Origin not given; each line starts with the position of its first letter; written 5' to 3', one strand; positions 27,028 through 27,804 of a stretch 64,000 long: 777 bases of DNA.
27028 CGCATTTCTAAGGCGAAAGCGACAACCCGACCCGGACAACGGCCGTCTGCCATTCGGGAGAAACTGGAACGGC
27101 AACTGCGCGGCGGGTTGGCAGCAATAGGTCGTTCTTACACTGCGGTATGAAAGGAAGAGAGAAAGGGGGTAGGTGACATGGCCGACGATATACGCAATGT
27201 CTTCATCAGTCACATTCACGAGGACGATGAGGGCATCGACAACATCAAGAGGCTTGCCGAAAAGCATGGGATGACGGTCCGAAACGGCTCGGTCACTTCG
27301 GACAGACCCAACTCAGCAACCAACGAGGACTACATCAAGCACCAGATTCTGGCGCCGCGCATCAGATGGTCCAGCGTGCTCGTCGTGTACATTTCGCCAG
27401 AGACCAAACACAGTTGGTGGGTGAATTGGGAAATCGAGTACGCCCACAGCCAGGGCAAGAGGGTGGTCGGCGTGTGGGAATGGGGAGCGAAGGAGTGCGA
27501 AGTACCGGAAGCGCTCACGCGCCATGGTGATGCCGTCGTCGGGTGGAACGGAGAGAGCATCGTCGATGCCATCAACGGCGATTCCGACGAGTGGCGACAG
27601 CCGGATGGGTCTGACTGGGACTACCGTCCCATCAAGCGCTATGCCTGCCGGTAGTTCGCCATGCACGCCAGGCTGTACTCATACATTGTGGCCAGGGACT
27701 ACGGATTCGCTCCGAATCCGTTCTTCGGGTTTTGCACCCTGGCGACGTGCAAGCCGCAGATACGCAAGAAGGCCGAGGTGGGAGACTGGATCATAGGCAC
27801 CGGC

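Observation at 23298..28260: Six-gene operon combining hydroxymethyl-pyrimidine-type nucleotide enzymes with two TIR-like proteins and an Nmad2-like protein: candidate undescribed defence / nucleotide-modification system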

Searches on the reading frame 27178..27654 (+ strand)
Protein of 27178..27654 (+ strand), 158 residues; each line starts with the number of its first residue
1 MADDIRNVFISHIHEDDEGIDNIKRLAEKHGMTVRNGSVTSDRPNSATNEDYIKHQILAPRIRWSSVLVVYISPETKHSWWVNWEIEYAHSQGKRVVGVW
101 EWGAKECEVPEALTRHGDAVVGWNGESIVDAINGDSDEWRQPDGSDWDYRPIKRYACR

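Call 5: search_protein_families(library=pfam, proteins=[window:27178-27654:+], max_evalue=0.1)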
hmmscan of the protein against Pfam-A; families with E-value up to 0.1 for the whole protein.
window:27178-27654:+ (158 aa): 2 families
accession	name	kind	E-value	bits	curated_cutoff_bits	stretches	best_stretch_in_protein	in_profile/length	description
PF08937.16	ThsB_TIR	-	2.6e-23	82.8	21.2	1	9-105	1-99/100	Thoeris protein ThsB, TIR-like domain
PF13676.11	TIR_2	-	1.9e-06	28.8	28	1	8-99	1-89/122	TIR domain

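Call 6: search_protein_families(library=padloc, proteins=[window:27178-27654:+], max_evalue=0.1)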
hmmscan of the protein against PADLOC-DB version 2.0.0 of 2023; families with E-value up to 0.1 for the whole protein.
window:27178-27654:+ (158 aa): 15 families
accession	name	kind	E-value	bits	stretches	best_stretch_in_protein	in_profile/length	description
PDLC00418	ThsB1|ThsB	-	4.2e-66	219.6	1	3-157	2-155/155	TIR-like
PDLC00436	ThsB1|ThsB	-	2e-11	41.7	1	7-91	37-118/183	TIR-like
PDLC00425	ThsB1|ThsB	-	1.1e-08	32.7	1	7-111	253-357/389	TIR-like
PDLC00426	ThsB1|ThsB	-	4.2e-08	30.9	1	7-99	239-331/352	TIR-like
PDLC00428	ThsB1|ThsB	-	1.1e-07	30.4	1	31-95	38-106/219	TIR-like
PDLC04688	PDC-M50B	-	5.9e-07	27.8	1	6-99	3-98/162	-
PDLC00422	ThsB1|ThsB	-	1.7e-06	25.7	1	7-94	42-128/194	TIR-like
PDLC00431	ThsB1|ThsB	-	2.2e-06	26.2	1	50-99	49-97/162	TIR-like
PDLC00423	ThsB1|ThsB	-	3.4e-06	24.9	1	7-91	37-119/190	TIR-like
PDLC00419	ThsB1|ThsB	-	1.3e-05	23.1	1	5-92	27-111/165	TIR-like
PDLC00433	ThsB1|ThsB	-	2.5e-05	22.3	1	50-100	46-95/164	TIR-like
PDLC00429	ThsB1|ThsB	-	4.1e-05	21.7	1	48-132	49-136/167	TIR-like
PDLC00437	ThsB1|ThsB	-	5.7e-05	21.2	1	30-96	6-71/129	TIR-like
PDLC02012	SAVED5--SAVED_TIR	-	0.00045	17.4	1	3-90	11-92/404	-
PDLC00421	ThsB1|ThsB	-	0.025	12.3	1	56-90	65-100/180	TIR-like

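Call 8: search_protein_families(library=ncbifam, proteins=[window:27178-27654:+], max_evalue=0.01)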
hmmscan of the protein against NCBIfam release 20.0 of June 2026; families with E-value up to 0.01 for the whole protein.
window:27178-27654:+ (158 aa): 0 families

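Call 9: search_protein_families(library=phrogs, proteins=[window:27178-27654:+], max_evalue=0.01)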
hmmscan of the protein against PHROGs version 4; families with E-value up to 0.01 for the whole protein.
window:27178-27654:+ (158 aa): 2 families
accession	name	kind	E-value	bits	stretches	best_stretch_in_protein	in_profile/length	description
phrog_6988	-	unknown function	7.2e-12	46.4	1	7-133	5-133/135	-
phrog_13658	-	unknown function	4.9e-05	24.1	1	6-88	3-80/198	-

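Call 32: search_solved_structures(query=window:27178-27654:+, max_evalue=0.1, show_alignments=2)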
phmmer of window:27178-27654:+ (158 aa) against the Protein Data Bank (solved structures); distinct sequences matched with E-value up to 0.1: 2.
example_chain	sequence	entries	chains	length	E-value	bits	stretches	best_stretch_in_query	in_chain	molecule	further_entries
8fz9_A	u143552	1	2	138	0.00012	25.4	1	8-130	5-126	TIR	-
8wcf_A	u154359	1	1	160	0.0011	22.3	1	50-100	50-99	Molecular chaperone Tir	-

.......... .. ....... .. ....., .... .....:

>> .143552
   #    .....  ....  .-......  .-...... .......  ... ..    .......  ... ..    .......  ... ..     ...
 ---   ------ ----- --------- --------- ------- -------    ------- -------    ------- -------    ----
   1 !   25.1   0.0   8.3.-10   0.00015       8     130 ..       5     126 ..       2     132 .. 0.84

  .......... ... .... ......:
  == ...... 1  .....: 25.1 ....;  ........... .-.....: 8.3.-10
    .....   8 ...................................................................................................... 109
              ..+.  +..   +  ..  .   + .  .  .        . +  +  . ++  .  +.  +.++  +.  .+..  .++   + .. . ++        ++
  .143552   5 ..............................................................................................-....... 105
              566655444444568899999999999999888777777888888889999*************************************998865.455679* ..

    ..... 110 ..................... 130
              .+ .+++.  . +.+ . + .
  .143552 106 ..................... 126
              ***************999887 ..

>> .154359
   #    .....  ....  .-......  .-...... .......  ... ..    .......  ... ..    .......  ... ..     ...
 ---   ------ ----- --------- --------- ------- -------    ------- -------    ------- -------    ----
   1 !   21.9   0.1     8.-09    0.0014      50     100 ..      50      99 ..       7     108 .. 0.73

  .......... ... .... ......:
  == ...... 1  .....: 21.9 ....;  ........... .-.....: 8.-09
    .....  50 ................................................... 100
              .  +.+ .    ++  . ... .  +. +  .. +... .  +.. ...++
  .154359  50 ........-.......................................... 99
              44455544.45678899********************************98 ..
